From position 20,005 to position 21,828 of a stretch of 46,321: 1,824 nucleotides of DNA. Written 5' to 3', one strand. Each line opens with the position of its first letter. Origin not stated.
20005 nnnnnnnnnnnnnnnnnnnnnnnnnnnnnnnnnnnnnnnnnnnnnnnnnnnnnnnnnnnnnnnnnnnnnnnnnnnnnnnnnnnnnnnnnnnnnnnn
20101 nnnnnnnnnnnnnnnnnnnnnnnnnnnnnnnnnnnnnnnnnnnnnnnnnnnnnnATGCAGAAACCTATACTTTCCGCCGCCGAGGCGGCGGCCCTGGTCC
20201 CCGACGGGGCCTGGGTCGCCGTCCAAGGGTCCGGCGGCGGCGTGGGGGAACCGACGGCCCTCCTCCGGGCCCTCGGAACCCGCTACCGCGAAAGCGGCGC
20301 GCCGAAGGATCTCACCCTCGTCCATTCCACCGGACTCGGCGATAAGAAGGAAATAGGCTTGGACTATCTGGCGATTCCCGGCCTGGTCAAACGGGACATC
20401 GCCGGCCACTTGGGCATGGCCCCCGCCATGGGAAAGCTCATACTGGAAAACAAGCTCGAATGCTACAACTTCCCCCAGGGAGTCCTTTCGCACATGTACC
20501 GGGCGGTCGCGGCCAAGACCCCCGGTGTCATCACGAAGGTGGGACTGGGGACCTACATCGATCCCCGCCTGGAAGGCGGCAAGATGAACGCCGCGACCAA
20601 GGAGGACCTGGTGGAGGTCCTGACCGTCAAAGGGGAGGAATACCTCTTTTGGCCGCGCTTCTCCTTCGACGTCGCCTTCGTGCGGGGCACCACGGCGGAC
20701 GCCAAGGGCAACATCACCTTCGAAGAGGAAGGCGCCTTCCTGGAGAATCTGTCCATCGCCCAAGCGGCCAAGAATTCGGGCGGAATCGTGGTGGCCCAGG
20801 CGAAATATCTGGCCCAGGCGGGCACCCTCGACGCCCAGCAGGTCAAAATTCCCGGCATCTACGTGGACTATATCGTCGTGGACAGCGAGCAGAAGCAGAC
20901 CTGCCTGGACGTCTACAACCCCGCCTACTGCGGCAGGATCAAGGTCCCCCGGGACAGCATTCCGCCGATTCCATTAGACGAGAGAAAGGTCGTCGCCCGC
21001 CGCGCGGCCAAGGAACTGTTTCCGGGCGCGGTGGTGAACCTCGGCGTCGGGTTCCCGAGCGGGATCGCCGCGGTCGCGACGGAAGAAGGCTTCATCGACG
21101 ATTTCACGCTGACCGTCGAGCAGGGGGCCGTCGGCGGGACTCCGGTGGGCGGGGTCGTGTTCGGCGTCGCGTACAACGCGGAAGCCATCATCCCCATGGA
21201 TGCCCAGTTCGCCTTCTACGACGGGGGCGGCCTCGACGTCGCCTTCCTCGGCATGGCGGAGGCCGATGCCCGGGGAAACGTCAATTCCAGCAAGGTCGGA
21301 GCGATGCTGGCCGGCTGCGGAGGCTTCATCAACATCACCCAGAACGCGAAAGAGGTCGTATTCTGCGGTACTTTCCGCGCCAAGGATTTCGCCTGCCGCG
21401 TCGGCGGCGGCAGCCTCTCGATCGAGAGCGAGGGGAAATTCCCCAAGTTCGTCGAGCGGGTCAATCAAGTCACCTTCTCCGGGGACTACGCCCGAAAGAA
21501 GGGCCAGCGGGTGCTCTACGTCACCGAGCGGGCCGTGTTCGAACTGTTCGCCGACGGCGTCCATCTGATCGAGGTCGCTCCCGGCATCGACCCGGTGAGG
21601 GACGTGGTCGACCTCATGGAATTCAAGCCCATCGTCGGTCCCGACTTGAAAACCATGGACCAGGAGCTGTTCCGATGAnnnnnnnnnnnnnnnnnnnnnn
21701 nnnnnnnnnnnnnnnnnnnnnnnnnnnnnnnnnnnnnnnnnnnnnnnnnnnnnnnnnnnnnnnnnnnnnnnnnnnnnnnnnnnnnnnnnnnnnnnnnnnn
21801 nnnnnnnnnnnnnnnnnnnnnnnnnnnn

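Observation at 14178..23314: TRAP-linked CoA-transferase / crotonase / shikimate-dehydrogenase-family cluster with a divergent LacI, MaoC dehydratase and aminotransferase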

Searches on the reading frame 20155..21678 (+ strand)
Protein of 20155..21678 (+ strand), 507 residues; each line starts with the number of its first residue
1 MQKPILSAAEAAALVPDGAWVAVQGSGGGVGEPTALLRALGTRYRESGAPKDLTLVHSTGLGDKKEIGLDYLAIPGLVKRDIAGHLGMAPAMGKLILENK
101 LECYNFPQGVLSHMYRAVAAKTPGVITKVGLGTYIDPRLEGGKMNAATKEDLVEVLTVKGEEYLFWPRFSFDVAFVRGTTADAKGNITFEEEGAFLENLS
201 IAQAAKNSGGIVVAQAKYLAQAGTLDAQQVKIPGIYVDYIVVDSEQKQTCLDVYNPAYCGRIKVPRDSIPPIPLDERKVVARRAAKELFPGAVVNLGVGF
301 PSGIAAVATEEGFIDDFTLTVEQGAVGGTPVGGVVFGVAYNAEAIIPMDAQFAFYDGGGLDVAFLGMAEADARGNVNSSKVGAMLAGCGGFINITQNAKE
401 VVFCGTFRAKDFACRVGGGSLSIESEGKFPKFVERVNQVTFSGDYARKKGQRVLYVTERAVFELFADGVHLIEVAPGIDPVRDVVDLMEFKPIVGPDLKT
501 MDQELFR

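Call 5: search_protein_families(library=pfam, proteins=[window:20155-21678:+])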
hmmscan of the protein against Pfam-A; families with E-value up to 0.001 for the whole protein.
window:20155-21678:+ (507 aa): 1 family
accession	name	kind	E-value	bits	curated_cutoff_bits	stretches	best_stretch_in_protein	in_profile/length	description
PF01144.29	CoA_trans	-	7.6e-36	124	23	1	7-242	3-216/217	Coenzyme A transferase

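Call 6: search_protein_families(library=ncbifam, proteins=[window:20155-21678:+])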
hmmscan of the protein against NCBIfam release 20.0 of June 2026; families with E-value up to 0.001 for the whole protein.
window:20155-21678:+ (507 aa): 7 families
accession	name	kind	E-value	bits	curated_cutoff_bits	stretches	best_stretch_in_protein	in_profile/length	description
NF052271.1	Staph_FadX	equivalog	1.3e-119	400.2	750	1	33-507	30-507/523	fatty acid degradation protein FadX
NF007394.0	PRK09920.1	equivalog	1.7e-20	73.6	315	1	1-245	1-218/219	acetate CoA-transferase subunit alpha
TIGR02429.1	pcaI_scoA_fam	subfamily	6e-18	65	128.5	1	1-242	2-218/222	3-oxoacid CoA-transferase subunit A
TIGR02428.1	pcaJ_scoB_fam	subfamily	1.3e-13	50.8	243.55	1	276-410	2-146/207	3-oxoacid CoA-transferase subunit B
NF053853.1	ScActCoATferScpC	equivalog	3e-06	26.2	500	0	2-62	11-68/493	succinyl-CoA:acetate CoA-transferase ScpC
TIGR03458.1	YgfH_subfam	subfamily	4.5e-06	25.6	658.7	0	2-60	2-60/489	succinate CoA transferase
TIGR01110.1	mdcA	equivalog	0.00023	19.8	789.15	1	171-244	138-205/543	malonate decarboxylase subunit alpha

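Call 7: find_encoding_contigs(protein=window:20155-21678:+, flank=10000, max_places=10)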
Protein window:20155-21678:+ (507 aa): 1 contig read that carries it; 1 place shown.
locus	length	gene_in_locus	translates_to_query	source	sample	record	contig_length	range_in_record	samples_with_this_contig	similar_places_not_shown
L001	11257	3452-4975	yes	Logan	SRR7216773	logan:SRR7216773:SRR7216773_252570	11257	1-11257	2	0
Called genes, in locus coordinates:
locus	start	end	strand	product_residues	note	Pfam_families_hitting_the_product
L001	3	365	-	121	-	?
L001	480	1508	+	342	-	PF03480:DctP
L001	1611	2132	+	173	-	PF04290:DctQ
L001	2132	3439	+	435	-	PF06808:DctM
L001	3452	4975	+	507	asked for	PF01144:CoA_trans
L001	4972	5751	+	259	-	PF00378:ECH_1, PF16113:ECH_2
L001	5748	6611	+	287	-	PF08501:Shikimate_dh_N, PF01488:Shikimate_DH (faint), PF18317:SDH_C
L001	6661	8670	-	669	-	PF00890:FAD_binding_2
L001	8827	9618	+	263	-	PF00106:adh_short, PF08659:KR (weak), PF13561:adh_short_C2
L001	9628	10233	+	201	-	PF03352:Adenine_glyco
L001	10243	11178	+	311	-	PF00892:EamA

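Call 9: find_related_loci(query=window:20155-21678:+, collection=genome_contigs, flank=10000)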
Query window:20155-21678:+ (507 aa) in genome_contigs; peptide patterns used: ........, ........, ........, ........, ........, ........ (x = any residue, [..] = any of these).
102 stretches matched a pattern; 12 encode a relative of the query (tblastn E <= 1e-3); 12 distinct loci.
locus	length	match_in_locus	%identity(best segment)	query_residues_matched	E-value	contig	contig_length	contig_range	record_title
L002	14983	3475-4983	81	5-507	0e+0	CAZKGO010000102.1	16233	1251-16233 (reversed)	MAG TPA_asm: uncultured Spirochaetales bacterium isolate binchicken_co27_447 genome assembly, contig: NODE_6314_length_1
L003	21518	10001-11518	77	1-506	0e+0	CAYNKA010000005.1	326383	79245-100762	MAG TPA_asm: uncultured Spirochaetaceae bacterium isolate binchicken_co20_228 genome assembly, contig: NODE_42_length_32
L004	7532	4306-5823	76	1-506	0e+0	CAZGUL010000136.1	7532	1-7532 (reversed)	MAG TPA_asm: uncultured Spirochaetaceae bacterium isolate binchicken_co117_13 genome assembly, contig: NODE_16961_length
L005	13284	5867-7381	75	3-507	0e+0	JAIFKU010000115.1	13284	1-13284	MAG: Accumulibacter sp. isolate bin_122 scaffold_5945, whole genome shotgun sequence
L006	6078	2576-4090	75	3-507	0e+0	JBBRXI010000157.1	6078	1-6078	MAG: Burkholderiales bacterium isolate La4_metabat2.182 La4_metabat2.182_K_1226088_L_6078_cov_11.9592, whole genome shot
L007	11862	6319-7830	76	3-506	0e+0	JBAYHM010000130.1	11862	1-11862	MAG: Treponemataceae bacterium isolate SO_2016_GW1_15 scaffold09638_OW334_2016, whole genome shotgun sequence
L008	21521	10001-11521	68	1-507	0e+0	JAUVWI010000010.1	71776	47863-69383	MAG: Spirochaetales bacterium isolate CSMAG_1186 CSMAG_1186_k127_1225643_length_71776_cov_33.0240, whole genome shotgun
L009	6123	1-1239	64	94-506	1e-177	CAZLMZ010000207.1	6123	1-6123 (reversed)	MAG TPA_asm: uncultured Anaerolineae bacterium isolate binchicken_co81_400 genome assembly, contig: NODE_23745_length_61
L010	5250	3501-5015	52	5-507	1e-161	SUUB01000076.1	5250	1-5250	MAG: Actinomycetaceae bacterium isolate SIG35 NODE_5530_length_5250_cov_18.611831, whole genome shotgun sequence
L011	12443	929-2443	48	6-507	1e-154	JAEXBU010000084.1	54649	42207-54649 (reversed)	MAG: Bacillota bacterium isolate OH_SFB_84 k127_48270, whole genome shotgun sequence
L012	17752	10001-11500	48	11-507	4e-149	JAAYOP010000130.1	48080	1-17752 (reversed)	MAG: Clostridiales bacterium isolate AS21ysBPME_66 194035_AS21, whole genome shotgun sequence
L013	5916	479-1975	41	5-490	2e-116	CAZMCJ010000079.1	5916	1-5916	MAG TPA_asm: uncultured Eubacteriales bacterium isolate SRP263991_co7_110 genome assembly, contig: NODE_30406_length_591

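Call 12: search_solved_structures(query=window:20155-21678:+, max_evalue=1e-10)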
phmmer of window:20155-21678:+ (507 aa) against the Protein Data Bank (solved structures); distinct sequences matched with E-value up to 1e-10: 15.
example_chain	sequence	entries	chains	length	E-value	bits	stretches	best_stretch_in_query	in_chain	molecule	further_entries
2ahu_A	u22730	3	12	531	1.6e-145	488.8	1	3-506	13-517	putative enzyme ydiF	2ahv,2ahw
4kgb_A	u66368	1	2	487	4.3e-21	78.4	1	7-411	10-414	Succinyl-CoA:3-ketoacid-coenzyme A transferase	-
9xmy_A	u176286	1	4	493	3.1e-20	75.5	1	5-406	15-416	Succinyl-CoA:3-ketoacid-coenzyme A transferase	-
6lp1_A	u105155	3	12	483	4.2e-20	75.1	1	5-406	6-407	Succinyl-CoA:3-ketoacid-coenzyme A transferase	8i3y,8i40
8k9h_B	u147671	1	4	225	2.7e-19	72.5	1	1-242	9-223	Acetoacetate:butyrate/acetate coenzyme A transferase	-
2nrc_A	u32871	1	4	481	6.8e-19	71.1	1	7-417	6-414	Succinyl-CoA:3-ketoacid-coenzyme A transferase 1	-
3dlx_A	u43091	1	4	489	7.7e-19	71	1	8-414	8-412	Succinyl-CoA:3-ketoacid-coenzyme A transferase 1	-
1m3e_A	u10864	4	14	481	9.5e-19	70.7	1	7-417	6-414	SUCCINYL-COA:3-KETOACID-COENZYME A TRANSFERASE | Succinyl-CoA:3-ketoacid-coenzyme A transferase, mitochondrial precursor | Succinyl-CoA:3-ketoacid-coenzyme A tr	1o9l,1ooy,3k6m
2nrb_A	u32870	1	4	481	1.1e-18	70.5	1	7-417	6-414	Succinyl-CoA:3-ketoacid-coenzyme A transferase 1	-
3oxo_A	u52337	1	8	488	1.1e-18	70.4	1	7-416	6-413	Succinyl-CoA:3-ketoacid-coenzyme A transferase 1, mitochondrial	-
3cdk_A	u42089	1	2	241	2.3e-18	69.4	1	3-248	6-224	Succinyl-CoA:3-ketoacid-coenzyme A transferase subunit A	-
1ooz_A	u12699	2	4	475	2.9e-18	69.1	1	7-417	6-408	Succinyl-CoA:3-ketoacid-coenzyme A transferase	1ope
1k6d_A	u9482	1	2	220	4.9e-16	61.7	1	4-247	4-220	ACETATE COA-TRANSFERASE ALPHA SUBUNIT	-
5dbn_A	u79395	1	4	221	5e-16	61.7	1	4-247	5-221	Acetate CoA-transferase subunit alpha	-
9cq2_A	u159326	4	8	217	2e-15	59.7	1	12-242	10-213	3-oxoacid CoA-transferase, A subunit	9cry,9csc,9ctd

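Call 35: search_protein_families(library=pfam, proteins=[L008:4054-5073:-, L008:5128-6549:+, L008:6627-7523:+, L008:7510-8355:+, L008:8424-9083:+, L008:9206-9970:+, L008:12323-13066:+, L008:13140-14378:+, L008:14624-15067:+, L008:15234-16118:+], max_evalue=0.00001)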
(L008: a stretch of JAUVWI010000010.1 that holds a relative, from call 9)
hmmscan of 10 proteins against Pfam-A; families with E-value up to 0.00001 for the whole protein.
L008:4054-5073:- (339 aa): 2 families
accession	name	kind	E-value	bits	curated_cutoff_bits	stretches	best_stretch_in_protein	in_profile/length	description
PF02826.25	2-Hacid_dh_C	-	1.4e-37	129.3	25.1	1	115-291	2-178/178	D-isomer specific 2-hydroxyacid dehydrogenase, NAD binding domain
PF00389.36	2-Hacid_dh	-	9.3e-11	42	24.6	1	34-317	26-128/134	D-isomer specific 2-hydroxyacid dehydrogenase, catalytic domain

L008:5128-6549:+ (473 aa): 2 families
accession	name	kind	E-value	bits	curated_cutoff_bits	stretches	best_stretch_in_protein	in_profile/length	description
PF13416.11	SBP_bac_8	-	8e-24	85.3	27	1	85-403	1-278/279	Bacterial extracellular solute-binding protein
PF01547.30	SBP_bac_1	-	5.4e-21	76.3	26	1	78-374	9-306/307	Bacterial extracellular solute-binding protein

L008:6627-7523:+ (298 aa): 1 family
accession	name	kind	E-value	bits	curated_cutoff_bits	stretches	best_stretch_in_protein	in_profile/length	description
PF00528.27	BPD_transp_1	-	3e-16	60.1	26.4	1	107-289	22-175/184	Binding-protein-dependent transport system inner membrane component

L008:7510-8355:+ (281 aa): 1 family
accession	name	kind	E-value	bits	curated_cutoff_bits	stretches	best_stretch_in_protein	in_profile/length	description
PF00528.27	BPD_transp_1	-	4.2e-15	56.4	26.4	1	96-266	2-175/184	Binding-protein-dependent transport system inner membrane component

L008:8424-9083:+ (219 aa): 2 families
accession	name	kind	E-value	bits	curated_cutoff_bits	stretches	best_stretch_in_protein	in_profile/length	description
PF07729.17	FCD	-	6.4e-25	88.4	24.3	1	82-205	1-124/125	FCD domain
PF00392.27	GntR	-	2.7e-18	65.8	27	1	11-72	2-64/64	Bacterial regulatory proteins, gntR family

L008:9206-9970:+ (254 aa): 0 families

L008:12323-13066:+ (247 aa): 3 families
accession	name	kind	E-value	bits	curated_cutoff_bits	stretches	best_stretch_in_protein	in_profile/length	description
PF13561.12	adh_short_C2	-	3.8e-57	194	27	1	15-245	6-236/236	Enoyl-(Acyl carrier protein) reductase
PF00106.31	adh_short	-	4e-56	190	26.6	1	6-193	1-186/195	short chain dehydrogenase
PF08659.16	KR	-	1.5e-12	48.2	22.6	1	8-182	3-174/180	KR domain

L008:13140-14378:+ (412 aa): 4 families
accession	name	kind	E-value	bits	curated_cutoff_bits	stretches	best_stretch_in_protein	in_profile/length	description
PF01041.23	DegT_DnrJ_EryC1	-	3e-77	260.7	19.8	1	21-374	3-343/360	DegT/DnrJ/EryC1/StrS aminotransferase family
PF01053.26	Cys_Met_Meta_PP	-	1.4e-07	30.9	27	1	53-192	54-192/381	Cys/Met metabolism PLP-dependent enzyme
PF00155.27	Aminotran_1_2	-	1.2e-06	28.4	19.7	1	32-143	29-151/361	Aminotransferase class I and II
PF00266.25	Aminotran_5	-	2.2e-06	27.3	21.5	1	50-178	42-182/371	Aminotransferase class-V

L008:14624-15067:+ (147 aa): 1 family
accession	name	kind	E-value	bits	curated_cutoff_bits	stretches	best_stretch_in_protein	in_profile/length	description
PF01475.25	FUR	-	2.4e-09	37.8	23.1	1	12-108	4-97/121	Ferric uptake regulator family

L008:15234-16118:+ (294 aa): 2 families
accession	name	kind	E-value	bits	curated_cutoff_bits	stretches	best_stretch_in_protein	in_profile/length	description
PF12849.12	PBP_like_2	-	5.8e-45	154.6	27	1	53-271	12-266/267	PBP superfamily domain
PF13531.11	SBP_bac_11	-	7.8e-10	39.3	25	1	63-278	10-222/227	Bacterial extracellular solute-binding protein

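Call 36: search_protein_families(library=pfam, proteins=[L011:2-886:+, L011:4053-6161:+, L011:6403-7839:-, L009:2003-3214:+, L009:3264-4601:-, L005:4794-5546:-, L005:3548-4630:-, L005:7607-9034:+, L004:8-1198:+, L002:5825-7855:-], max_evalue=0.00001)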
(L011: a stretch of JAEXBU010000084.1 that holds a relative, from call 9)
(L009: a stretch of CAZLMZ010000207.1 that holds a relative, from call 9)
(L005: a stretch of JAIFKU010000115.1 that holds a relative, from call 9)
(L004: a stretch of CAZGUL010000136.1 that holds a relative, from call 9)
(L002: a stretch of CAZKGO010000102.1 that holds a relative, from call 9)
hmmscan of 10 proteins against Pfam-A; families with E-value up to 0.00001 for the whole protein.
L011:2-886:+ (294 aa): 0 families

L011:4053-6161:+ (702 aa): 2 families
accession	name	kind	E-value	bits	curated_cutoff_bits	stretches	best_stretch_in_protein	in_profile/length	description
PF00395.25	SLH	-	5.5e-27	93.9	20.8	2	90-132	1-43/44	S-layer homology domain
PF04205.19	FMN_bind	-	5.8e-14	52.9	22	2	625-702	5-77/77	FMN-binding domain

L011:6403-7839:- (478 aa): 1 family
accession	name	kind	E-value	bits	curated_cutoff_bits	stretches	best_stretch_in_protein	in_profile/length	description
PF00291.31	PALP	-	1.1e-48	166.6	35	1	65-371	3-291/295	Pyridoxal-phosphate dependent enzyme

L009:2003-3214:+ (403 aa): 2 families
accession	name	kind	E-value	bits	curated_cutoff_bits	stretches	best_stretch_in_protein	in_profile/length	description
PF13378.12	MR_MLE_C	-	1e-61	208.9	29.4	1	184-394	1-217/219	Enolase C-terminal domain-like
PF02746.21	MR_MLE_N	-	7.3e-18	65.3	22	1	49-161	6-117/117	Mandelate racemase / muconate lactonizing enzyme, N-terminal domain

L009:3264-4601:- (445 aa): 0 families

L005:4794-5546:- (250 aa): 3 families
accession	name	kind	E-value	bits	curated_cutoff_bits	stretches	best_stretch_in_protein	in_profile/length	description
PF13561.12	adh_short_C2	-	2e-62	211.3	27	1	16-247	6-235/236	Enoyl-(Acyl carrier protein) reductase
PF00106.31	adh_short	-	5.2e-51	173.4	26.6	1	7-197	1-191/195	short chain dehydrogenase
PF08659.16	KR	-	2.6e-14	54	22.6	1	9-188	3-178/180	KR domain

L005:3548-4630:- (360 aa): 1 family
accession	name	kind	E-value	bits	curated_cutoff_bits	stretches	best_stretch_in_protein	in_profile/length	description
PF03786.19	UxuA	-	1.3e-151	504.8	23.7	1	4-356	1-351/352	D-mannonate dehydratase (UxuA)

L005:7607-9034:+ (475 aa): 1 family
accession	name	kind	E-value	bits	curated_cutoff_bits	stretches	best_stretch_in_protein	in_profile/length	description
PF00923.25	TAL_FSA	-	5.3e-09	36.3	27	1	148-319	4-160/285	Transaldolase/Fructose-6-phosphate aldolase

L004:8-1198:+ (396 aa): 2 families
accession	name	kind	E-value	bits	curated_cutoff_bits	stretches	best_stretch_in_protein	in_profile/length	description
PF13378.12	MR_MLE_C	-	7e-67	225.8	29.4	1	157-384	2-219/219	Enolase C-terminal domain-like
PF02746.21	MR_MLE_N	-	1.1e-16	61.5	22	1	26-126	22-117/117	Mandelate racemase / muconate lactonizing enzyme, N-terminal domain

L002:5825-7855:- (676 aa): 2 families
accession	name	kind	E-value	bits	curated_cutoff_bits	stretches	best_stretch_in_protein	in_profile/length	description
PF14871.12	GHL6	-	6.3e-31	107.8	35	1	31-159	1-132/132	Hypothetical glycosyl hydrolase 6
PF08532.16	Glyco_hydro_42M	-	1.2e-10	41.7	25.8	1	368-448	27-103/207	Beta-galactosidase trimerisation domain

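Call 49: search_solved_structures(query=L009:2003-3214:+, max_evalue=1e-20)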
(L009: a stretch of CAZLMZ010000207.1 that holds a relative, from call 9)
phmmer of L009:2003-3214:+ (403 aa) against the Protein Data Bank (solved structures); distinct sequences matched with E-value up to 1e-20: 119 (the best 60 are shown).
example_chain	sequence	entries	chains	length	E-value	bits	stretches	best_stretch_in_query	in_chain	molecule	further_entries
4h83_A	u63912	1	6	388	4.4e-67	230.1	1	43-402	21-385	Mandelate racemase/muconate lactonizing enzyme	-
3msy_A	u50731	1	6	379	4.7e-67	229.9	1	44-402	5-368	Mandelate racemase/muconate lactonizing enzyme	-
3no1_A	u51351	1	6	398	4.7e-67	229.9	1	43-402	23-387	Mandelate racemase/muconate lactonizing enzyme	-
5olc_A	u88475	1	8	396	5.8e-64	219.8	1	68-400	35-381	Galactonate dehydratase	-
3bjs_A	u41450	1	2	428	1.8e-63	218.1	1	23-395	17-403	Mandelate racemase/muconate lactonizing enzyme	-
5xd7_A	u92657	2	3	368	8e-62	212.7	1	44-402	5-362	3,6-anhydro-alpha-L-galactonate cycloisomerase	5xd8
5xd9_A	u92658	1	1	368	7.6e-61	209.5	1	44-402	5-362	3,6-anhydro-alpha-L-galactonate cycloisomerase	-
2ovl_A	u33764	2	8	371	2.6e-58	201.2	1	44-399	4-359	Putative racemase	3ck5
3ozm_A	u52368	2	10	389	4.1e-56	193.9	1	42-400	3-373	Putative mandelate racemase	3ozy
3h12_A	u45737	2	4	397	4.4e-56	193.8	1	42-400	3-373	mandelate racemase | Putative mandelate racemase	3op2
3ssz_A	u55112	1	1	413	3.7e-55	190.8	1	75-397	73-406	Mandelate racemase/muconate lactonizing enzyme, N-terminal domain protein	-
2og9_A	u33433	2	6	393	2e-53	185.1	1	59-392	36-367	Mandelate racemase/muconate lactonizing enzyme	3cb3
4ggb_A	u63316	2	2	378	2.7e-53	184.6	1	42-402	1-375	Putative uncharacterized protein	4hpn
2pp0_A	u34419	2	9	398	1.7e-49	172.1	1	59-391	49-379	L-talarate/Galactarate Dehydratase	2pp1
3stp_A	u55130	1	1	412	3.7e-49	171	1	75-391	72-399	Galactonate dehydratase, putative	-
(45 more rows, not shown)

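Call 50: search_solved_structures(query=L004:8-1198:+, max_evalue=1e-20)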
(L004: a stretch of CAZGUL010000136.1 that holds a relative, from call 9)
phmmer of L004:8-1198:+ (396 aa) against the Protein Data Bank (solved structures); distinct sequences matched with E-value up to 1e-20: 111 (the best 60 are shown).
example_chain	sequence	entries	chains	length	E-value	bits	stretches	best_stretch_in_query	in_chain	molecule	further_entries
5olc_A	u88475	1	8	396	1.1e-91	310.9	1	2-388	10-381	Galactonate dehydratase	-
4ggb_A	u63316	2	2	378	7.7e-89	301.6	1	1-389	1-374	Putative uncharacterized protein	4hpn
3ozm_A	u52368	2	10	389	1.6e-54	188.5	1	1-384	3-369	Putative mandelate racemase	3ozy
3h12_A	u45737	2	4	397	1.8e-54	188.4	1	1-384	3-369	mandelate racemase | Putative mandelate racemase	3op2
3sjn_A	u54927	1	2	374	1e-50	176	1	1-389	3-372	Mandelate racemase/muconate lactonizing protein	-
3bjs_A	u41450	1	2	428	1.2e-50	175.8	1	1-389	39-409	Mandelate racemase/muconate lactonizing enzyme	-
4e6m_A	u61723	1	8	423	3.6e-48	167.7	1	184-388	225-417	Putative dehydratase protein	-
2gl5_A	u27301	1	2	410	4.1e-48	167.5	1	184-389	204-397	putative dehydratase protein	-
2qq6_A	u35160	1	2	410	6.2e-48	166.9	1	183-325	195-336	Mandelate racemase/muconate lactonizing enzyme-like protein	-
3tj4_A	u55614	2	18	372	1.2e-47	165.9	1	1-309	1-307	Mandelate racemase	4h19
3ssz_A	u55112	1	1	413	2.7e-47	164.8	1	30-308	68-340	Mandelate racemase/muconate lactonizing enzyme, N-terminal domain protein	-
3sqs_A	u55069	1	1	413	5e-47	163.9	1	30-309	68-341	mandelate racemase/muconate lactonizing protein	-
2poz_A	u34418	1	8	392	9.2e-45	156.4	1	32-380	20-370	Putative dehydratase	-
3stp_A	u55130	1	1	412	4e-44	154.3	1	31-308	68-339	Galactonate dehydratase, putative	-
2ox4_A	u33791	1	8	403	1.6e-43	152.3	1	31-383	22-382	Putative mandelate racemase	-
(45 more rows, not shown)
